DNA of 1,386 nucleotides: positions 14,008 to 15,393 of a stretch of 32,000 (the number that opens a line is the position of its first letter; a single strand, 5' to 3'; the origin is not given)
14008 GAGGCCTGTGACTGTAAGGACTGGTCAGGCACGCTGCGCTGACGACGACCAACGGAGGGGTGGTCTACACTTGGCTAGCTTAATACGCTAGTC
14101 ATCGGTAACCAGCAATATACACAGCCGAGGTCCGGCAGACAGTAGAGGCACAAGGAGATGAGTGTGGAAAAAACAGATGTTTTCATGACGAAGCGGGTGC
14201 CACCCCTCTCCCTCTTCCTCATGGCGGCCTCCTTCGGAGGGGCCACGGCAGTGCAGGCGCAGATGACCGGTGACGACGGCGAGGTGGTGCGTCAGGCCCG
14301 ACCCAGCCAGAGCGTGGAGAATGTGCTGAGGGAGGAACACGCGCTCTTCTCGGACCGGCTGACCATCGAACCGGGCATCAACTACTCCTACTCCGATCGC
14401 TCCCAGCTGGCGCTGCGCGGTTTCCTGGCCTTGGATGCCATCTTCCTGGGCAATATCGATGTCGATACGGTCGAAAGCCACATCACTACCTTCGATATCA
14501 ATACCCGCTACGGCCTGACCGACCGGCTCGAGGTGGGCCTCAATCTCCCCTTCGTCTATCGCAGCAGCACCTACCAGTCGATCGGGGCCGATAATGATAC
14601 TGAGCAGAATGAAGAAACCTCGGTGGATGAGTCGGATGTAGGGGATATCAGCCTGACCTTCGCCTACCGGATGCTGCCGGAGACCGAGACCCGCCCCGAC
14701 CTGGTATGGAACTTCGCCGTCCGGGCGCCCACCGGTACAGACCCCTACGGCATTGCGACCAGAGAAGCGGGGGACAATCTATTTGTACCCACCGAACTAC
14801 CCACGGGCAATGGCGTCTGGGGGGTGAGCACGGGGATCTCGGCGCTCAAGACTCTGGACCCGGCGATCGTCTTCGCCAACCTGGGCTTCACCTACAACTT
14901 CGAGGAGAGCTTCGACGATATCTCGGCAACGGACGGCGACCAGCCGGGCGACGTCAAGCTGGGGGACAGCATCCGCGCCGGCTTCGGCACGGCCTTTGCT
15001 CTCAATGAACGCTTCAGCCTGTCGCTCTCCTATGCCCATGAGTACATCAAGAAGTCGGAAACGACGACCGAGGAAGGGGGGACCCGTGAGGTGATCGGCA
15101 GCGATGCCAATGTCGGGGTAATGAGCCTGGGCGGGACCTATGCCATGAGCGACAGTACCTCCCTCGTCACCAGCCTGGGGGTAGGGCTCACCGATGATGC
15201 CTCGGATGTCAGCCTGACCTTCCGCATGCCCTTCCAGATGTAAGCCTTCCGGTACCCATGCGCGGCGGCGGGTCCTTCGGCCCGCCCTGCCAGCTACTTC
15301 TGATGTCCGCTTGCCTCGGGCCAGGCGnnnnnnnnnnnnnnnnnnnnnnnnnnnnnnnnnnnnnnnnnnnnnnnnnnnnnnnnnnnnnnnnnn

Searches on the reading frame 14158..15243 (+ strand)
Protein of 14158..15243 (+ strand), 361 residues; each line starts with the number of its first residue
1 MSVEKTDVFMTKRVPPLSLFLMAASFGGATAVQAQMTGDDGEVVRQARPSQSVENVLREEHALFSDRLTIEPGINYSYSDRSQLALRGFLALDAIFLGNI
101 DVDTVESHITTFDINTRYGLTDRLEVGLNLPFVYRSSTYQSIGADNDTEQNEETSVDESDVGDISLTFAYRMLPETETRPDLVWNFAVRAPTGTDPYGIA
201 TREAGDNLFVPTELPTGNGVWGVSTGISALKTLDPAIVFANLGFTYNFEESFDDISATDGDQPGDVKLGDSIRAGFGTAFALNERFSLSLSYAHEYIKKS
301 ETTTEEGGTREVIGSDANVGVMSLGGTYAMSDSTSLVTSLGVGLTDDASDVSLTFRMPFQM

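Call 3: search_protein_families(library=pfam, proteins=[window:14158-15243:+], max_evalue=0.1)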
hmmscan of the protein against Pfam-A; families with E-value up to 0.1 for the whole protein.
window:14158-15243:+ (361 aa): 6 families
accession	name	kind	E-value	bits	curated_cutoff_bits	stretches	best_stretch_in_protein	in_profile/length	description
PF13557.12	Phenol_MetA_deg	-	4.7e-08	33.8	22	1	113-352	31-233/242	Putative MetA-pathway of phenol degradation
PF04338.18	DUF481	-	4e-05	24.2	21.1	0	64-172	82-185/210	Protein of unknown function, DUF481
PF11854.14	MtrB_PioB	-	0.0005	19.2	23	1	62-135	530-590/635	Putative outer membrane beta-barrel porin, MtrB/PioB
PF13505.12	OMP_b-brl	-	0.0058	17.3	28.7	0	241-308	106-158/175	Outer membrane protein beta-barrel domain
PF03797.25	Autotransporter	-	0.0058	16.9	26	0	236-292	190-254/255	Autotransporter beta-domain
PF09381.16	Porin_OmpG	-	0.039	14.1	26.5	0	271-307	235-271/285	Outer membrane protein G (OmpG)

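Call 4: search_protein_families(library=ncbifam, proteins=[window:14158-15243:+], max_evalue=0.1)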
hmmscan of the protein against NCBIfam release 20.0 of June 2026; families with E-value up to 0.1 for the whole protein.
window:14158-15243:+ (361 aa): 2 families
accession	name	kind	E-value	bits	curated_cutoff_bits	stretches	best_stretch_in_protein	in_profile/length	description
NF058560.1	FblAmlydTptrFapF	equivalog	7.5e-108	361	700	1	31-359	85-418/420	fibril amyloid transporter FapF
NF050079.1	pilus_FilC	exception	3.2e-22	79.4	630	1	74-360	121-377/384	putative pilus system protein FilC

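Call 23: find_encoding_contigs(protein=window:14158-15243:+, flank=10000, max_places=4)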
Protein window:14158-15243:+ (361 aa): 1 contig read that carries it; 1 place shown.
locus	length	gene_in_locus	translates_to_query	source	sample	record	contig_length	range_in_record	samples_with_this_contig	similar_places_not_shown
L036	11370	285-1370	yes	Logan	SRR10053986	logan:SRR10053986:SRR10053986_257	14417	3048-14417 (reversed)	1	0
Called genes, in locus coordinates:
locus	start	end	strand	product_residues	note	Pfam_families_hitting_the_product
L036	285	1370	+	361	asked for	PF13557:Phenol_MetA_deg (weak)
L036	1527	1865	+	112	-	PF04977:DivIC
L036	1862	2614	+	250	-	PF01128:IspD, PF12804:NTP_transf_3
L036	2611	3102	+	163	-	PF02542:YgbB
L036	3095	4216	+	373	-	PF01142:TruD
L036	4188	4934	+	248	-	PF01975:SurE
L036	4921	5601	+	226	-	PF01135:PCMT, PF13489:Methyltransf_23 (weak), PF13649:Methyltransf_25 (faint)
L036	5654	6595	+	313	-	PF04018:VCA0040-like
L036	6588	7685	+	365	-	PF01476:LysM, PF01551:Peptidase_M23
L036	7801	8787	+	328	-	PF00140:Sigma70_r1_2, PF04542:Sigma70_r2, PF04539:Sigma70_r3, PF04545:Sigma70_r4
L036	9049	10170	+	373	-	PF01168:Ala_racemase_N, PF00842:Ala_racemase_C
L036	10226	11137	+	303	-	PF03279:Lip_A_acyltrans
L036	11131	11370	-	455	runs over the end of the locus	PF10011:DUF2254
